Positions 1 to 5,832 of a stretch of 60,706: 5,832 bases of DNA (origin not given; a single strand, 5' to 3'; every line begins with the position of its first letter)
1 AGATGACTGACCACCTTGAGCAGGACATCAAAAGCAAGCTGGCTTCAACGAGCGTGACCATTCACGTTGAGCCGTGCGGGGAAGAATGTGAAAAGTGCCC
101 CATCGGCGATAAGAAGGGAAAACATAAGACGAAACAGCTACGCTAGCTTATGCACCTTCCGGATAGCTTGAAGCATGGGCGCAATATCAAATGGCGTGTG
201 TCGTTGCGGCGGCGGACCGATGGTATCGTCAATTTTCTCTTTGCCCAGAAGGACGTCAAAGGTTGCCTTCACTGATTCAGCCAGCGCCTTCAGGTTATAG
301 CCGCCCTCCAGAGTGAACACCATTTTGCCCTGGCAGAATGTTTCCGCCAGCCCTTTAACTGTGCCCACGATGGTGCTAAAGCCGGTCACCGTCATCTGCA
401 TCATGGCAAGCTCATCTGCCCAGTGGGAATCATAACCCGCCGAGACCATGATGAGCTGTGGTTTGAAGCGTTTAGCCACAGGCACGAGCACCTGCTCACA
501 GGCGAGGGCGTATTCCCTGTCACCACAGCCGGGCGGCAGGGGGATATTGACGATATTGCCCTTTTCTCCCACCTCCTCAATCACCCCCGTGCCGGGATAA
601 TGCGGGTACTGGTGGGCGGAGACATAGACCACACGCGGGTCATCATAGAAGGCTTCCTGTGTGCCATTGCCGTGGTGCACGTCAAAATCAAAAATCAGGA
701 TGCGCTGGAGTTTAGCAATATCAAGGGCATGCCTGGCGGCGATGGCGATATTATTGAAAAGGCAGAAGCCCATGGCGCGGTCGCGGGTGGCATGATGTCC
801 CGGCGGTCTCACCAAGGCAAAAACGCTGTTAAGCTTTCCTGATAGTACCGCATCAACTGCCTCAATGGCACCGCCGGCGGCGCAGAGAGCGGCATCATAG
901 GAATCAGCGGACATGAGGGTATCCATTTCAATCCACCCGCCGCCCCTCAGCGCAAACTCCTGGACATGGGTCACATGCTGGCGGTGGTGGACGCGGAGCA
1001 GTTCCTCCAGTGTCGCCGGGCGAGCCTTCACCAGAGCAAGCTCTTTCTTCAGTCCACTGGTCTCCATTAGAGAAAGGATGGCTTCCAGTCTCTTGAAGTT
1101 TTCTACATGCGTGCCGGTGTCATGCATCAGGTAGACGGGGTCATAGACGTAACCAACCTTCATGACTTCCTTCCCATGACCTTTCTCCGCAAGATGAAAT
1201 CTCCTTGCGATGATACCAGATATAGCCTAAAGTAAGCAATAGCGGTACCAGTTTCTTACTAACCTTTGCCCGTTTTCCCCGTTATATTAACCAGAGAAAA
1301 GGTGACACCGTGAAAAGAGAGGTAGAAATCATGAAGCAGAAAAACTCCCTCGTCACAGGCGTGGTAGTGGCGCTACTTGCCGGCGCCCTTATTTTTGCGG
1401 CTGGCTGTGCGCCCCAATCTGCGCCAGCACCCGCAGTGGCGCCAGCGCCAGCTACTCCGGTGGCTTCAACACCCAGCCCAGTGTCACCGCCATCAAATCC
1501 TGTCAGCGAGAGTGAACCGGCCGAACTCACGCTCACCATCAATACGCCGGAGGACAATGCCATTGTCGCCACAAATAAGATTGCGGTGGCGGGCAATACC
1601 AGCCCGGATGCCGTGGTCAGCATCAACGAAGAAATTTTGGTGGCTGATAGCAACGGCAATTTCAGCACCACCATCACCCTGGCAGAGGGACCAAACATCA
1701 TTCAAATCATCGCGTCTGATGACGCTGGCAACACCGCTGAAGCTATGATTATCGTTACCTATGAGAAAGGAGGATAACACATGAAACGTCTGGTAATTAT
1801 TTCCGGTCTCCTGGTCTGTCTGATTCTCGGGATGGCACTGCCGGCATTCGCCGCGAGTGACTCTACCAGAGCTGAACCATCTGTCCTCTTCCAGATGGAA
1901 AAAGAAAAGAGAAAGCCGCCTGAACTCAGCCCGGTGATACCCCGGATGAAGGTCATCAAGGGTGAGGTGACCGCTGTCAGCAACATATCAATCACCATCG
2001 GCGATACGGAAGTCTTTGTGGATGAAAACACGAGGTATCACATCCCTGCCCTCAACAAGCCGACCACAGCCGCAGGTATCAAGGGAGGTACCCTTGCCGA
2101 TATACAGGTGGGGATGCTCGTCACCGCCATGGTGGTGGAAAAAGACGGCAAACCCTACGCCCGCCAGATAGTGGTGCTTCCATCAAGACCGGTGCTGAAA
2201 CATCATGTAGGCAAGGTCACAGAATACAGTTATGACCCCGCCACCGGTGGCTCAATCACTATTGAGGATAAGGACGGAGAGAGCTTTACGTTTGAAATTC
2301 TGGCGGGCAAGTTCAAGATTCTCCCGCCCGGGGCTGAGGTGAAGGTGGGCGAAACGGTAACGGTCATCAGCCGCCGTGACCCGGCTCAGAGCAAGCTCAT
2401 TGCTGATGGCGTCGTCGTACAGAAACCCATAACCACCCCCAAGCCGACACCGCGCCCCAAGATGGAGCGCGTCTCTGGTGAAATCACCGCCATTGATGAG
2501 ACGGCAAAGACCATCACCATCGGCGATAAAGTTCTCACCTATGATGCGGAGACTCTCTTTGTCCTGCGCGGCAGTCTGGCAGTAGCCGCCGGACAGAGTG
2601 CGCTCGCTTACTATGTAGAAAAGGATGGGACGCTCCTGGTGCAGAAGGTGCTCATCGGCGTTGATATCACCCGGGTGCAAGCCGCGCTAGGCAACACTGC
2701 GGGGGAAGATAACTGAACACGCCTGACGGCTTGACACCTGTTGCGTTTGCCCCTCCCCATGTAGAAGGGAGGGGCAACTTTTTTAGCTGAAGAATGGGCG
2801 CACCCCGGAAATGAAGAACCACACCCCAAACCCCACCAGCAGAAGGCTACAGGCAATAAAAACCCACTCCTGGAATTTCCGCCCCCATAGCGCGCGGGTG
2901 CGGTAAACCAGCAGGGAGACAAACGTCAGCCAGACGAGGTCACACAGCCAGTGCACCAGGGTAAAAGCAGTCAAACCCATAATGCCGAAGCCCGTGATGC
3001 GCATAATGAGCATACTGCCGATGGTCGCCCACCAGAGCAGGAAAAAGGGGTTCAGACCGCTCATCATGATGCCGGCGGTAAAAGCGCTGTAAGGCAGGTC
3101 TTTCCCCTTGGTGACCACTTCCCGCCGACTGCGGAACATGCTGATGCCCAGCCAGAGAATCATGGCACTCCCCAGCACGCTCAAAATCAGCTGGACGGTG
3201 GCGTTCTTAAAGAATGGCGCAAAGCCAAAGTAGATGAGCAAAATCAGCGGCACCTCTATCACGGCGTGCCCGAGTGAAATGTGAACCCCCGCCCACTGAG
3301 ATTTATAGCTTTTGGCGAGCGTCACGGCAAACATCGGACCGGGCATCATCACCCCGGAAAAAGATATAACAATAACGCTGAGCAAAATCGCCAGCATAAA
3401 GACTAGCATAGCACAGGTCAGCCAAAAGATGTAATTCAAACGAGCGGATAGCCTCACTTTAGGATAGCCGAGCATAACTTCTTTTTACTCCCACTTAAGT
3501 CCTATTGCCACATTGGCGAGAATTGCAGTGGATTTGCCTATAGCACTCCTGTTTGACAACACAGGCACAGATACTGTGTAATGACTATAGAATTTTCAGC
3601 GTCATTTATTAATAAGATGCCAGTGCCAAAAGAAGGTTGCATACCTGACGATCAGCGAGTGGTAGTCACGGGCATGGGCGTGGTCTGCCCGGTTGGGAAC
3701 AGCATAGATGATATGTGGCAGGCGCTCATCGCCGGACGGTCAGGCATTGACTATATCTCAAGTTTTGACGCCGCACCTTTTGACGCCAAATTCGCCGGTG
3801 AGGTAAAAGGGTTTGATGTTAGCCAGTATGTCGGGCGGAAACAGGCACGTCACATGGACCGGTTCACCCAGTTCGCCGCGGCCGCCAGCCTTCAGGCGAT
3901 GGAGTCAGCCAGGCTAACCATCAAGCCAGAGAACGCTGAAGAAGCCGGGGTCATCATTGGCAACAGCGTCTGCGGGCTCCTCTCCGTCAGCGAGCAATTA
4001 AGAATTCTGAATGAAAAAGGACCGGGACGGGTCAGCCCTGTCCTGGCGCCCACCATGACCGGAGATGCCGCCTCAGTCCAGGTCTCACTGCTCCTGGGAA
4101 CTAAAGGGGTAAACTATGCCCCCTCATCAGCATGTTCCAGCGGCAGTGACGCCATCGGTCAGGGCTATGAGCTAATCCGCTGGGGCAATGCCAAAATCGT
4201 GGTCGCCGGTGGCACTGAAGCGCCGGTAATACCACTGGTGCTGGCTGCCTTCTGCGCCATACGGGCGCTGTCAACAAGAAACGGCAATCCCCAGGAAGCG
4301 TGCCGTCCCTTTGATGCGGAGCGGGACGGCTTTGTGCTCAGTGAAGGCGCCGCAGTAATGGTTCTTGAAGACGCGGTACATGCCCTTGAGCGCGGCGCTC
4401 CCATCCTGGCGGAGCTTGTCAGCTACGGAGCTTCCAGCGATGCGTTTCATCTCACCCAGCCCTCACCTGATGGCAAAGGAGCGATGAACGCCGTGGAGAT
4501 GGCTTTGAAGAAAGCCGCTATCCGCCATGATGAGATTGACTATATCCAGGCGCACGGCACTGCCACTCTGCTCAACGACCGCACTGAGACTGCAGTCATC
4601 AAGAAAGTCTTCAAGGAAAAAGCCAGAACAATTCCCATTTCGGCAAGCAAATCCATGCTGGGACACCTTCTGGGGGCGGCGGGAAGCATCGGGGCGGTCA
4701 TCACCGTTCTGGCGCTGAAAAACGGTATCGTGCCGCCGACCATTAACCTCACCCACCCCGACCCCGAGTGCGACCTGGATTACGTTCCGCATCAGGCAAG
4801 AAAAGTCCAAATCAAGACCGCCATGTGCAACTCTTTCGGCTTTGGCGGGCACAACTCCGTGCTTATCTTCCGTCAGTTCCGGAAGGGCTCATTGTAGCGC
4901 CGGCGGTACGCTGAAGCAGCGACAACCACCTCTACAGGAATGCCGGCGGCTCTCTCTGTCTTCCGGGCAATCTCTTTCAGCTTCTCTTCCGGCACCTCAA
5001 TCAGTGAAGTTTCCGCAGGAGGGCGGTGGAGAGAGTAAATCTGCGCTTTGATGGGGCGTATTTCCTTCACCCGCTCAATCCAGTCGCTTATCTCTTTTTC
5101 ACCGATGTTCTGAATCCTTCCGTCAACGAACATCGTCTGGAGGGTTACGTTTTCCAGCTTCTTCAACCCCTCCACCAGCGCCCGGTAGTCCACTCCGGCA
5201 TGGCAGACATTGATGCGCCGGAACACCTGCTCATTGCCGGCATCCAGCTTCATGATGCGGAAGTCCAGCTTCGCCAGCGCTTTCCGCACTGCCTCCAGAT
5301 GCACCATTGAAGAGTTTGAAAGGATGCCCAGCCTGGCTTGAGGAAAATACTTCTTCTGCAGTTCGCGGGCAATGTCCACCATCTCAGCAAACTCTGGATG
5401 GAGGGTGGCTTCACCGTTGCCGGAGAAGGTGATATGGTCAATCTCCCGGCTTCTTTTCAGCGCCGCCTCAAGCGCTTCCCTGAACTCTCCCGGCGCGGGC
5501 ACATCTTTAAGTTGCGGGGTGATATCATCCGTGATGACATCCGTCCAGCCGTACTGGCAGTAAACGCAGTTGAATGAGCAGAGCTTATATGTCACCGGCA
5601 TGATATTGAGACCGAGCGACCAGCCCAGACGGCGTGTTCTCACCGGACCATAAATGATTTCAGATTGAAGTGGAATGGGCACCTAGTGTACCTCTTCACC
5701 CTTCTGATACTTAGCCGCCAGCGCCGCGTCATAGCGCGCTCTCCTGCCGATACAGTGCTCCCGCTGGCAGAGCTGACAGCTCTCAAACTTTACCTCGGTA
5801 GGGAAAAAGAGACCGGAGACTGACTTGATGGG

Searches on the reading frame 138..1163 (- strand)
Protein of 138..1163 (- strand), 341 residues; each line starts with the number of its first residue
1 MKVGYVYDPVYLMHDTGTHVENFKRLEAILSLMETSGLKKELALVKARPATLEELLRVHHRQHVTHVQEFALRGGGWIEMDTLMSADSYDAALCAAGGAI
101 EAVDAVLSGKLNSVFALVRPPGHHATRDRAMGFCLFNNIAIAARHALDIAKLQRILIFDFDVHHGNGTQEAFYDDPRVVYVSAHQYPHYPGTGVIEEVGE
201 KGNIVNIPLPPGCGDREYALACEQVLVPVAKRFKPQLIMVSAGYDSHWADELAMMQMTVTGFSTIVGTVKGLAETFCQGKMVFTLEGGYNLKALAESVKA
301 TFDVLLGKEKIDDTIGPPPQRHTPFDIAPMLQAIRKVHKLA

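Call 61: find_encoding_contigs(protein=window:138-1163:-, flank=10000, max_places=2)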
Protein window:138-1163:- (341 aa): no gene with exactly this product is on record in the collection.

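Call 76: search_protein_families(library=pfam, proteins=[window:138-1163:-], max_evalue=0.0001)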
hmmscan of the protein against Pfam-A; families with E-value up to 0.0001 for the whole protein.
window:138-1163:- (341 aa): 1 family
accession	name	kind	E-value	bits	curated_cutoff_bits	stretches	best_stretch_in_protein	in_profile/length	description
PF00850.24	Hist_deacetyl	-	4.6e-97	325.4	27.9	1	19-304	1-297/298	Histone deacetylase domain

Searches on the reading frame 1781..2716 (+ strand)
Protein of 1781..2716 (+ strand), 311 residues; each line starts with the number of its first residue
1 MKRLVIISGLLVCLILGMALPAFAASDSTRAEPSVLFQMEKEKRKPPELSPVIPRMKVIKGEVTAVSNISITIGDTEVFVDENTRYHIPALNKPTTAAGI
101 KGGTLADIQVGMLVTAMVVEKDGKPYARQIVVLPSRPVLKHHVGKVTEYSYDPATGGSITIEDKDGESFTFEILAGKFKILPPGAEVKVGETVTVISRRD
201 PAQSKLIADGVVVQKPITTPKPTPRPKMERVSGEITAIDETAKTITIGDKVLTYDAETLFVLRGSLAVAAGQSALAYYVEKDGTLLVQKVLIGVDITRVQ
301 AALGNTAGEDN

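Call 76: search_protein_families(library=pfam, proteins=[window:1781-2716:+], max_evalue=0.0001)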
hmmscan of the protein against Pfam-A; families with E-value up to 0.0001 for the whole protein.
window:1781-2716:+ (311 aa): 1 family
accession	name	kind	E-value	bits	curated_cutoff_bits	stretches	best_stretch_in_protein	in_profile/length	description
PF18914.6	DUF5666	-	4.7e-08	33.6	27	0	60-130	1-59/60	Domain of unknown function (DUF5666)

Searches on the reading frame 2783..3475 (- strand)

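Call 76: search_protein_families(library=pfam, proteins=[window:2783-3475:-], max_evalue=0.0001)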
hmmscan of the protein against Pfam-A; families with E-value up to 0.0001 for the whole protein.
window:2783-3475:- (230 aa): 1 family
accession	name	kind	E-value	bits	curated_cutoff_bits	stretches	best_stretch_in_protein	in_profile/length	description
PF01810.24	LysE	-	4e-30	105.2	25.6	1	40-223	2-192/193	LysE type translocator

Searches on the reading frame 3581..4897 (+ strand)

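Call 76: search_protein_families(library=pfam, proteins=[window:3581-4897:+], max_evalue=0.0001)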
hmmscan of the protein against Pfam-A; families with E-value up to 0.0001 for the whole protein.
window:3581-4897:+ (438 aa): 2 families
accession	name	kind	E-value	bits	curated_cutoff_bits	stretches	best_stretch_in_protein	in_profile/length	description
PF00109.32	ketoacyl-synt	-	8.8e-50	170.1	20.8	1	25-265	2-249/252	Beta-ketoacyl synthase, N-terminal domain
PF02801.28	Ketoacyl-synt_C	-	4.2e-36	124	20.8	1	276-390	1-118/119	Beta-ketoacyl synthase, C-terminal domain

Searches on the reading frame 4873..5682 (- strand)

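Call 76: search_protein_families(library=pfam, proteins=[window:4873-5682:-], max_evalue=0.0001)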
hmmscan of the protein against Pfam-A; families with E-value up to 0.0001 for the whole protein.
window:4873-5682:- (269 aa): 1 family
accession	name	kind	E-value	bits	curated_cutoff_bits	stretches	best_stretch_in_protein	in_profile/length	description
PF04055.27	Radical_SAM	-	1.5e-10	41.9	29.5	1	32-181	4-141/166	Radical SAM superfamily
